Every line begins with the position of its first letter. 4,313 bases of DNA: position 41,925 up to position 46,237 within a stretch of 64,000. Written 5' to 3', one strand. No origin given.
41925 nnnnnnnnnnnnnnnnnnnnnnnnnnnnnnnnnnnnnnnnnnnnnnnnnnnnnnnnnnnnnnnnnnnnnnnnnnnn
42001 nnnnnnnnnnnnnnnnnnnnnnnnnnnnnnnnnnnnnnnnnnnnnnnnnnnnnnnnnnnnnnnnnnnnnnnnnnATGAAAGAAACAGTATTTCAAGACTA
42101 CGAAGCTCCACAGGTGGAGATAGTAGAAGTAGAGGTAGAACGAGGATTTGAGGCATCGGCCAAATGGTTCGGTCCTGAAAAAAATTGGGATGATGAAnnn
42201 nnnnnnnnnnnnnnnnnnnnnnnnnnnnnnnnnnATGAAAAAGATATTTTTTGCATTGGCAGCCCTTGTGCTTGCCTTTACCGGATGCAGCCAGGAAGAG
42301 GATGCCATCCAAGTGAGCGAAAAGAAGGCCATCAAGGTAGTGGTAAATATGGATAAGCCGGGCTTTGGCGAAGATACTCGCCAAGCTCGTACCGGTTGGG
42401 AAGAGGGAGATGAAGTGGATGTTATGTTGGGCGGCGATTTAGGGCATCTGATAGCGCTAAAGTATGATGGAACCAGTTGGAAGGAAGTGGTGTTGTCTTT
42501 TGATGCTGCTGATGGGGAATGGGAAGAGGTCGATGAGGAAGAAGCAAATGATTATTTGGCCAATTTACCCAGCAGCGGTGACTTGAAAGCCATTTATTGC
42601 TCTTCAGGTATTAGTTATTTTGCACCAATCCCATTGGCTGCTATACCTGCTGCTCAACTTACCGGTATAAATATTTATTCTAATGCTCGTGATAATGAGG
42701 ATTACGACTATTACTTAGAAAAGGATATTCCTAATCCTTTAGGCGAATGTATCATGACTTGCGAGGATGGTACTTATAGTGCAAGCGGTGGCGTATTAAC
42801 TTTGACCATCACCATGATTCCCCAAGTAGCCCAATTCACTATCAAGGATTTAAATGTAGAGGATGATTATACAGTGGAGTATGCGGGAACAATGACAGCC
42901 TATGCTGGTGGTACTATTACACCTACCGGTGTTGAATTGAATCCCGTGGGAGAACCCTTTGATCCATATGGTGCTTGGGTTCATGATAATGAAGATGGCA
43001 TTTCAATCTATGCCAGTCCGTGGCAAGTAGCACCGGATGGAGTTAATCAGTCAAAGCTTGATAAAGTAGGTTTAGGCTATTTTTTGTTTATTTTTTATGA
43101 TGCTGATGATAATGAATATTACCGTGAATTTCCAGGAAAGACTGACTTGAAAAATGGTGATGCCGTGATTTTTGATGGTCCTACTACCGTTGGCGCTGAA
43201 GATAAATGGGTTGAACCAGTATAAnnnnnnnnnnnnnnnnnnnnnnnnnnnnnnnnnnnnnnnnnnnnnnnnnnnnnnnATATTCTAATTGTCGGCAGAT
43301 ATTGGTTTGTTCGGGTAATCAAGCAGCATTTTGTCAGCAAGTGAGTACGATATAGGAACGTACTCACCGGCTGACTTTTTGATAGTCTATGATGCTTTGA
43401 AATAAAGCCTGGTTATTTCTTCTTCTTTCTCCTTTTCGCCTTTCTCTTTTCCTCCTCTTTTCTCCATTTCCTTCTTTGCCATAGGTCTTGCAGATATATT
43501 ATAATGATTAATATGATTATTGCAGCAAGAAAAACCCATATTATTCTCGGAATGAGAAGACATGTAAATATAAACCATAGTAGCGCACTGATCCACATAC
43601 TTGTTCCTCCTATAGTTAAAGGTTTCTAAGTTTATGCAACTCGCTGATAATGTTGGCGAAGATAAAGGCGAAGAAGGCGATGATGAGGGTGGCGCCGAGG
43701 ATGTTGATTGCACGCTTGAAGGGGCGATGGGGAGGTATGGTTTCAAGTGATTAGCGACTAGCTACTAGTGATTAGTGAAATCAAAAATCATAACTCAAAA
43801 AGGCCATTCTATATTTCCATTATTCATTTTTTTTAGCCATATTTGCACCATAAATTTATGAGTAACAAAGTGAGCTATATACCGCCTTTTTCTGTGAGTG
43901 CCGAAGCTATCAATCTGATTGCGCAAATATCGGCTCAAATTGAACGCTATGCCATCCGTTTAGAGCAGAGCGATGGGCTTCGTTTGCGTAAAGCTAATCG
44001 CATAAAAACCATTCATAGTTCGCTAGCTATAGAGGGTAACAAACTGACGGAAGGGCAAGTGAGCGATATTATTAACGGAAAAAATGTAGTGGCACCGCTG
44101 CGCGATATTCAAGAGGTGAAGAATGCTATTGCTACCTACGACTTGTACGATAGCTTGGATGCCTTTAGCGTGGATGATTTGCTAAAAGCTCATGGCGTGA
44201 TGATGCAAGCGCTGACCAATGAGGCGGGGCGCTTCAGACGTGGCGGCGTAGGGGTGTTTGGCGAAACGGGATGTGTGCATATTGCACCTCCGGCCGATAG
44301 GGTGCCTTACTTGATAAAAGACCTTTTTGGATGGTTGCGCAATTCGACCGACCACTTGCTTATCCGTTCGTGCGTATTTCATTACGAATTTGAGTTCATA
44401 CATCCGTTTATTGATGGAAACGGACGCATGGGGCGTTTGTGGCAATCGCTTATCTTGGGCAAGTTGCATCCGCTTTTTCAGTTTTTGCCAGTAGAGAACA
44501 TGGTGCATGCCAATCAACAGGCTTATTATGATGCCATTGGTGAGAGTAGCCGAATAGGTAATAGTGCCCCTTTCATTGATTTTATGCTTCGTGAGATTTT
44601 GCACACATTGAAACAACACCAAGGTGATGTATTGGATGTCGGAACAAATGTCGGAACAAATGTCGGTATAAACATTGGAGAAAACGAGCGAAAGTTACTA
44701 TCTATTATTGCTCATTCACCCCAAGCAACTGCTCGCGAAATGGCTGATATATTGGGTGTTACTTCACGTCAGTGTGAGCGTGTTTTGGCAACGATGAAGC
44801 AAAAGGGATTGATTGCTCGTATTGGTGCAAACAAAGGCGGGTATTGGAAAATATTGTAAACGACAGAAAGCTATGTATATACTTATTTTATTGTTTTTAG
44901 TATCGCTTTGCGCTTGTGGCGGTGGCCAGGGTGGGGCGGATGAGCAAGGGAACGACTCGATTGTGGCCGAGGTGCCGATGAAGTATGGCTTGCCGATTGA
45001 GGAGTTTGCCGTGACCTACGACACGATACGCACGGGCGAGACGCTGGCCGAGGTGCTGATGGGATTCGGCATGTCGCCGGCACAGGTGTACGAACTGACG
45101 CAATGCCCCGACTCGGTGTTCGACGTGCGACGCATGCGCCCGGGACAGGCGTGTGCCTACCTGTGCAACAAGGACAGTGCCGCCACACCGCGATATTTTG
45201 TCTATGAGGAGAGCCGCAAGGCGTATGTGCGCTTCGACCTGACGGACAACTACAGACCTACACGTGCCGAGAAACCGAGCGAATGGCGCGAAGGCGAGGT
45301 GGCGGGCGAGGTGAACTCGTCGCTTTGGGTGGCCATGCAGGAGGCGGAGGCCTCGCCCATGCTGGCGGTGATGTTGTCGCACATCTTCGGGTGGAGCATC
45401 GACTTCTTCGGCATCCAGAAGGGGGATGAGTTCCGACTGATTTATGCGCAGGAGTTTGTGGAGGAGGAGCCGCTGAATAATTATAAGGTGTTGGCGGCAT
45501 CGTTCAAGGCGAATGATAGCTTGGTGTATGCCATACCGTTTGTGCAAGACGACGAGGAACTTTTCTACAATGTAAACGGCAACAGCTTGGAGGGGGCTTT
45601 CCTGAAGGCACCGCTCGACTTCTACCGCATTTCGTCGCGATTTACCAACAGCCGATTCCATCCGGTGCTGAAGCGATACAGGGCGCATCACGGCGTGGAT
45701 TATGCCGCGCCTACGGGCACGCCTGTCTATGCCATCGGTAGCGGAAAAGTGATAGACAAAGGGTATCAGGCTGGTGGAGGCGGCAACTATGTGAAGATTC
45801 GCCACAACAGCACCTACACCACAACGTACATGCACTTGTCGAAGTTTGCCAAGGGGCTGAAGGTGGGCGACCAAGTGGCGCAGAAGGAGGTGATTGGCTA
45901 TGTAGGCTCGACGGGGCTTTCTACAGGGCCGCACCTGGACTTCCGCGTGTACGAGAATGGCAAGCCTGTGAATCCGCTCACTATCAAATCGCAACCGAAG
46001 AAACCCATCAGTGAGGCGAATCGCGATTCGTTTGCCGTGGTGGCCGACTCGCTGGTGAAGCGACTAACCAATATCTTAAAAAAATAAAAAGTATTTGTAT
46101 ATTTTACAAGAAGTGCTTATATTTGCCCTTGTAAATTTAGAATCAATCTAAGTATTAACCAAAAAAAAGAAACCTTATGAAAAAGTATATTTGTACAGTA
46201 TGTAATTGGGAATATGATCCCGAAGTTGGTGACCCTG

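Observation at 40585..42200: Two unannotated 41-aa peptides with an invariant 35-aa leader-like part and a variable acidic tail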

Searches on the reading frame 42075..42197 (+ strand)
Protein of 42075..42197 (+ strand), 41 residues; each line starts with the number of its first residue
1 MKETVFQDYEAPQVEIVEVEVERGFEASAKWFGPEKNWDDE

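Call 6: search_protein_families(library=pfam, proteins=[window:42075-42197:+], max_evalue=1)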
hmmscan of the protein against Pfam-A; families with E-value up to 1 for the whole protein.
seq(41 aa): 0 families

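Call 7: search_protein_families(library=ncbifam, proteins=[window:42075-42197:+], max_evalue=10)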
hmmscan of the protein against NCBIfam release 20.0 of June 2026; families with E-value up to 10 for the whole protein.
seq(41 aa): 0 families

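Call 56: list_cluster_members(proteins=[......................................, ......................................, L046:5580-5843:+, L046:5828-6958:+, L046:6958-8589:+, L046:8573-9436:+, L046:9331-9876:+, L046:2592-5450:+, window:42075-42197:+, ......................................])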
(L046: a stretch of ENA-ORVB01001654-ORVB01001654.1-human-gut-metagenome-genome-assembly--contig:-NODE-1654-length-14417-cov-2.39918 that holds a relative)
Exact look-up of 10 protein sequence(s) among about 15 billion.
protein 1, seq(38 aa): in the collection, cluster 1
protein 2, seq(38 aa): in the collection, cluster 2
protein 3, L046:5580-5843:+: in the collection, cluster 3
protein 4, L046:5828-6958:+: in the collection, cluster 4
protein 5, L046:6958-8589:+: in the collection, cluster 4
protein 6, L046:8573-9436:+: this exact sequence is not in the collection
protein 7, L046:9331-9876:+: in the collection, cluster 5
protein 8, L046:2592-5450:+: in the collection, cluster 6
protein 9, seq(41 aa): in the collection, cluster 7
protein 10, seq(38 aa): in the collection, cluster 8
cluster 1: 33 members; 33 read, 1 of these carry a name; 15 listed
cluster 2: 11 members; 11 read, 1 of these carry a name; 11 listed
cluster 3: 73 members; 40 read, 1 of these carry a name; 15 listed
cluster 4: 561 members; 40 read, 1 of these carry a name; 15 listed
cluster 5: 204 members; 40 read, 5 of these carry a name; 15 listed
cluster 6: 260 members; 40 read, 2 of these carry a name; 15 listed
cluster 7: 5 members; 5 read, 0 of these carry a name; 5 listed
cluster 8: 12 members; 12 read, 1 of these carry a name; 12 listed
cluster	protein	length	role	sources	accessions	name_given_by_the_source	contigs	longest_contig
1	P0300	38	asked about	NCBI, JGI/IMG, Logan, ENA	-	hypothetical protein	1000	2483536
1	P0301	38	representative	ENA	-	-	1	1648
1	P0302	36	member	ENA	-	-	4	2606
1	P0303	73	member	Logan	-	-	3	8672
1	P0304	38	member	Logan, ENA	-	-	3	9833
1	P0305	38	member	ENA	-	-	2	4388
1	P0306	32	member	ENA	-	-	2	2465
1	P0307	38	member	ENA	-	-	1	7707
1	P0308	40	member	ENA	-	-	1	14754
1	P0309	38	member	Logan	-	-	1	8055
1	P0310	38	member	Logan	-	-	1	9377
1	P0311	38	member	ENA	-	-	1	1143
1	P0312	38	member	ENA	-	-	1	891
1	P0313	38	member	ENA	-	-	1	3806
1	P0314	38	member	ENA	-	-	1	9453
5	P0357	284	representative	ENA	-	-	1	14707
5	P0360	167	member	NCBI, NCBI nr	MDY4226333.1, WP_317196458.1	S26 family signal peptidase [Bacteroides uniformis]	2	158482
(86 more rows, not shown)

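Call 62: search_protein_families(library=pfam, max_evalue=1, proteins=[P0357, P0360])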
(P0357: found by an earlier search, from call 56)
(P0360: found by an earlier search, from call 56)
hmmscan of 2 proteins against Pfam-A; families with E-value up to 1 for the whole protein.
P0357 (284 aa): 7 families
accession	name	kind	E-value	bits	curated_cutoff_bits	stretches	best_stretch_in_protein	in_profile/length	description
PF13191.12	AAA_16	-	0.058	14.3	32.6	1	139-165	25-51/167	AAA ATPase domain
PF13555.12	AAA_29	-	0.099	12.8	27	1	137-153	22-37/61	P-loop containing region of AAA domain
PF01293.25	PEPCK_ATP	-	0.12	11.4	26.5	1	125-155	195-227/465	Phosphoenolpyruvate carboxykinase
PF12775.13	AAA_7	-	0.13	12.2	25.8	1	133-155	28-50/181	P-loop containing dynein motor region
PF00005.33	ABC_tran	-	0.14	13.2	25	1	134-158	7-31/137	ABC transporter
PF13401.12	AAA_22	-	0.17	12.7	27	1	138-184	5-39/130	AAA domain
PF13671.12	AAA_33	-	0.31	11.8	27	0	141-178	2-38/143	AAA domain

P0360 (167 aa): 1 family
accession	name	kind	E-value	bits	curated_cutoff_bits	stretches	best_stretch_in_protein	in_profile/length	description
PF00717.28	Peptidase_S24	-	0.0084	16.2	23.3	1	45-114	38-103/116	Peptidase S24-like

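Call 71: predict_structure(alignment_id=A7)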
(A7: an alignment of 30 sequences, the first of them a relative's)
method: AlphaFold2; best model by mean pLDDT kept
length: 284 residues; sequences in the alignment: 30
mean_pLDDT: 90.5   pTM: 0.88
mean pLDDT of the five models: 90.5, 90.2, 89.7, 89.7, 88.8
residues with pLDDT >= 90: 199; 70-90: 71; 50-70: 14; < 50: 0
segments of 3 or more residues with pLDDT < 50: none
pLDDT, mean of each block of 10 residues (from residue 1): 94 96 91 91 93 90 91 93 95 93 94 92 91 95 85 93 94 90 90 79 96 94 91 61 85 95 94 95 72
secondary structure, 60 per line:
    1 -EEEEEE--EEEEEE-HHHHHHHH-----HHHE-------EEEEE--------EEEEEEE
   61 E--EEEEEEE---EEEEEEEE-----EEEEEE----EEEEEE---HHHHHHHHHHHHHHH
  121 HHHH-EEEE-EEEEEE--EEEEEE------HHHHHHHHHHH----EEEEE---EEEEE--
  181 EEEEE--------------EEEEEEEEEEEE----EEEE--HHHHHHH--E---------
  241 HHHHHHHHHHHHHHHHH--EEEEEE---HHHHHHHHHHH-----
elements in order: E2-7 E10-15 H17-24 E41-45 E54-61 E64-70 E74-81 E87-92 E97-102 H106-124 E126-129 E131-136 E139-144 H151-161 E166-170 E174-178 E181-185 E200-211 E216-219 H222-228 H241-257 E260-265 H269-279

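Call 74: fold_search(model_id=the predicted structure, library=pdb)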
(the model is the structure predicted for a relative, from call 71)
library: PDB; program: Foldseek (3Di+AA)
matches with E <= 10: 574; with E <= 0.001: 63
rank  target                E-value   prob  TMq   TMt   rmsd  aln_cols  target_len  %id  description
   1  6asn                  8.7e-07  1.00  0.46  0.28   8.8       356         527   12  E. coli phosphoenolpyruvate carboxykinase K212I F216V mutant bound to methanesulfonate (released 2018-08-29)
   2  6at3_A                1.1e-06  1.00  0.46  0.28   9.1       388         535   11  E. coli phosphoenolpyruvate carboxykinase Y207F mutant bound to thiosulfate and oxaloacetate (released 2018-08-29)
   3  1oen                  1.2e-06  1.00  0.51  0.31   8.2       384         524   11  PHOSPHOENOLPYRUVATE CARBOXYKINASE (released 1996-11-08)
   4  1xkv_B                2.2e-06  1.00  0.48  0.29   8.4       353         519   14  Crystal Structure Of ATP-Dependent Phosphoenolpyruvate Carboxykinase From Thermus thermophilus HB8 (released 2005-10-11)
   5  6at4_B                2.4e-06  1.00  0.42  0.26   9.4       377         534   12  E. coli phosphoenolpyruvate carboxykinase bound to thiosulfate (released 2018-08-29)
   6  2pc9_D                2.5e-06  1.00  0.48  0.29   8.3       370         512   13  Crystal Structure Of ATP-Dependent Phosphoenolpyruvate Carboxykinase From Thermus thermophilus HB8 (released 2007-10-02)
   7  9a4u_A                3.0e-06  1.00  0.51  0.30   8.8       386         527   11  Integrative model of PCKA-QOX2 by crosslinking MS and deep learning (released 2024-09-18)
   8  1j3b_A                3.2e-06  1.00  0.43  0.27   9.1       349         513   15  Crystal structure of ATP-dependent phosphoenolpyruvate carboxykinase from Thermus thermophilus HB8 (released 2003-02-11)
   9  2pc9_B                3.8e-06  1.00  0.47  0.29   9.0       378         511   14  Crystal Structure Of ATP-Dependent Phosphoenolpyruvate Carboxykinase From Thermus thermophilus HB8 (released 2007-10-02)
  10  1j3b_B                4.8e-06  1.00  0.46  0.28   8.4       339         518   15  Crystal structure of ATP-dependent phosphoenolpyruvate carboxykinase from Thermus thermophilus HB8 (released 2003-02-11)
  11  1xkv_A                4.8e-06  1.00  0.45  0.27   8.9       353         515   14  Crystal Structure Of ATP-Dependent Phosphoenolpyruvate Carboxykinase From Thermus thermophilus HB8 (released 2005-10-11)
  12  2pc9_A                5.1e-06  1.00  0.45  0.28   9.1       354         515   14  Crystal Structure Of ATP-Dependent Phosphoenolpyruvate Carboxykinase From Thermus thermophilus HB8 (released 2007-10-02)
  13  1ylh                  5.5e-06  1.00  0.53  0.32   8.7       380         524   11  Crystal Structure of Phosphoenolpyruvate Carboxykinase from Actinobaccilus succinogenes in Complex with Manganese and Py (released 2005-06-28)
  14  2pc9_C                5.5e-06  1.00  0.48  0.30   9.0       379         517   14  Crystal Structure Of ATP-Dependent Phosphoenolpyruvate Carboxykinase From Thermus thermophilus HB8 (released 2007-10-02)
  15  6crt                  5.8e-06  1.00  0.45  0.28   9.6       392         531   11  Arg65Gln Mutagenic E.coli PCK (released 2018-04-04)
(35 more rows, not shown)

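Call 87: search_protein_families(library=ncbifam, max_evalue=10, proteins=[P0357, P0360])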
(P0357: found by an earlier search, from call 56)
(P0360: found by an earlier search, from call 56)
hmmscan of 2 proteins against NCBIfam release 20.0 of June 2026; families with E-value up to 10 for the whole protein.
P0357 (284 aa): 2 families
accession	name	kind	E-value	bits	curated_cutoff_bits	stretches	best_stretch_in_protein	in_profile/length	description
NF006821.0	PRK09344.1-3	subfamily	0.011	14.4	369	1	137-177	221-263/525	phosphoenolpyruvate carboxykinase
TIGR04352.1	HprK_rel_A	equivalog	0.019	14.1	200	1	125-183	95-151/280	HprK-related kinase A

P0360 (167 aa): 0 families

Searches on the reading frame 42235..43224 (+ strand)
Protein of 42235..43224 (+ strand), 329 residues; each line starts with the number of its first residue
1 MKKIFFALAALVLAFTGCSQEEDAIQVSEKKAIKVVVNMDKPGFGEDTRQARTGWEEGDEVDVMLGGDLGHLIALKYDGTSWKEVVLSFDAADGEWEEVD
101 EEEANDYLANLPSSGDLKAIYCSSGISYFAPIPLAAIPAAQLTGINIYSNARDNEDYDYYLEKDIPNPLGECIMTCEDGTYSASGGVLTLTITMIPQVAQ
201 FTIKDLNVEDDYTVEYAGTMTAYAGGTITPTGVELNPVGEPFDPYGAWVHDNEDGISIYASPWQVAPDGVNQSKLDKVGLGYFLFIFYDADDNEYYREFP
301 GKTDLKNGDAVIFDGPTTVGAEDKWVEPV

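Call 6: search_protein_families(library=pfam, proteins=[window:42235-43224:+], max_evalue=1)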
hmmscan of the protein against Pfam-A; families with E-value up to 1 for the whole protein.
window:42235-43224:+ (329 aa): 2 families
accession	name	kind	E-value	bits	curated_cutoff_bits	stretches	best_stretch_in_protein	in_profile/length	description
PF13648.12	Lipocalin_4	-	0.16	13.3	22.4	1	154-193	35-70/89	Lipocalin-like domain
PF08139.17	LPAM_1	-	0.18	12.8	20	1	1-19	1-18/18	Prokaryotic membrane lipoprotein lipid attachment site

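Call 7: search_protein_families(library=ncbifam, proteins=[window:42235-43224:+], max_evalue=10)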
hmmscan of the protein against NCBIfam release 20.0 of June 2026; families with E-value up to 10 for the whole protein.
window:42235-43224:+ (329 aa): 5 families
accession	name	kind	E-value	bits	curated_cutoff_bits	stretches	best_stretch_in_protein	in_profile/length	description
NF038041.1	fim_Mfa1_fam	subfamily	0.00074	18.8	130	1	1-53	2-58/495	Mfa1 family fimbria major subunit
NF041193.1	lipo_SP0191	subfamily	0.019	15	75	1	1-31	1-31/190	SP0191 family lipoprotein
NF047408.1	SA0632_fam_LP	equivalog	0.062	13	70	1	1-25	1-27/68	SA0632 family lipoprotein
NF041428.1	TrsH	subfamily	0.064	13.4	150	1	1-32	1-32/149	TrsH/TraH family protein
NF050142.1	PG1828_fam_lipo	equivalog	0.068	13.9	50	1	1-24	1-25/59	PG1828 family lipoprotein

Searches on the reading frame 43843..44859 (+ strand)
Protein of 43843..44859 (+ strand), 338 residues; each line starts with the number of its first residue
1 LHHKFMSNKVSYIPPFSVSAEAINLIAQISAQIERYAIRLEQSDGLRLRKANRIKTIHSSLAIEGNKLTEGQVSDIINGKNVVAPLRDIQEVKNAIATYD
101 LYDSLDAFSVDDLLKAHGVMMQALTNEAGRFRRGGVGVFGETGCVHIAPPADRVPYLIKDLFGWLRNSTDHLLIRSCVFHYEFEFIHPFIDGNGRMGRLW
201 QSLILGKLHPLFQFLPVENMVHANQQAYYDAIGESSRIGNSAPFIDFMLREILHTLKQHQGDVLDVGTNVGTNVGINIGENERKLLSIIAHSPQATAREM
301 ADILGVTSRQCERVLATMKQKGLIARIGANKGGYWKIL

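Call 6: search_protein_families(library=pfam, proteins=[window:43843-44859:+], max_evalue=1)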
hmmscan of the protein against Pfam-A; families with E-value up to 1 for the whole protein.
window:43843-44859:+ (338 aa): 15 families
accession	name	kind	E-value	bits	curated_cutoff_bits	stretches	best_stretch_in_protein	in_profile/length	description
PF02661.23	Fic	-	8.1e-21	75.1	24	1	108-205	2-93/93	Fic/DOC family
PF13412.12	HTH_24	-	5.7e-05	23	21.9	1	280-324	3-47/48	Winged helix-turn-helix DNA-binding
PF13545.12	HTH_Crp_2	-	8e-05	23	27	1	295-328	23-56/70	Crp-like helix-turn-helix domain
PF12802.13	MarR_2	-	0.00018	22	27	1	285-327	10-53/61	MarR family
PF01978.25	TrmB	-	0.00022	21.4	25.6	1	276-330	4-58/68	Sugar-specific transcriptional regulator TrmB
PF08279.18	HTH_11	-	0.0006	20.1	25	1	283-334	3-54/55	HTH domain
PF01047.28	MarR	-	0.0018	18.6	24.6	1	282-326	5-49/59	MarR family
PF04703.18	FaeA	-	0.01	16.6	20.7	1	293-337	14-60/62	FaeA-like protein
PF02082.26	Rrf2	-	0.016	15.8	30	1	289-334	15-63/132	Iron-dependent Transcriptional regulator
PF13338.12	AbiEi_4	-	0.029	14.9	25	1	289-328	7-42/49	Transcriptional regulator, AbiEi antitoxin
PF04079.22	SMC_ScpB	-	0.035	14.1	27.4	1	283-330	86-130/160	Segregation and condensation complex subunit ScpB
PF12793.13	SgrR_N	-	0.057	14.1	24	1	292-324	17-49/115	Sugar transport-related sRNA regulator N-term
PF24409.1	wHTH-PRTase_assc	-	0.13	12.8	27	1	286-325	4-42/83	wHTH-PRTase associated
PF07789.17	DUF1627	-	0.17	12.1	28.1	1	294-330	6-42/155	Protein of unknown function (DUF1627)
PF01726.22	LexA_DNA_bind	-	0.19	12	23.7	1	296-327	27-59/65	LexA DNA binding domain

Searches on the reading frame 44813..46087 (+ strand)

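Call 6: search_protein_families(library=pfam, proteins=[window:44813-46087:+], max_evalue=1)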
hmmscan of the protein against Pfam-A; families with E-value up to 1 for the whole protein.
window:44813-46087:+ (424 aa): 3 families
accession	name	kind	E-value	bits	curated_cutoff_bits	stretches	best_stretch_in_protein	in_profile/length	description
PF01551.29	Peptidase_M23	-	6.7e-33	113.2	28.7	1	291-388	2-96/96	Peptidase family M23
PF19425.4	Csd3_N2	-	1.1e-11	45.2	27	1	157-278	3-121/122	Csd3 second domain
PF22310.2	NMB0315_dom_I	-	0.0014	19.4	27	1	70-125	6-61/83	NMB0315-like, domain I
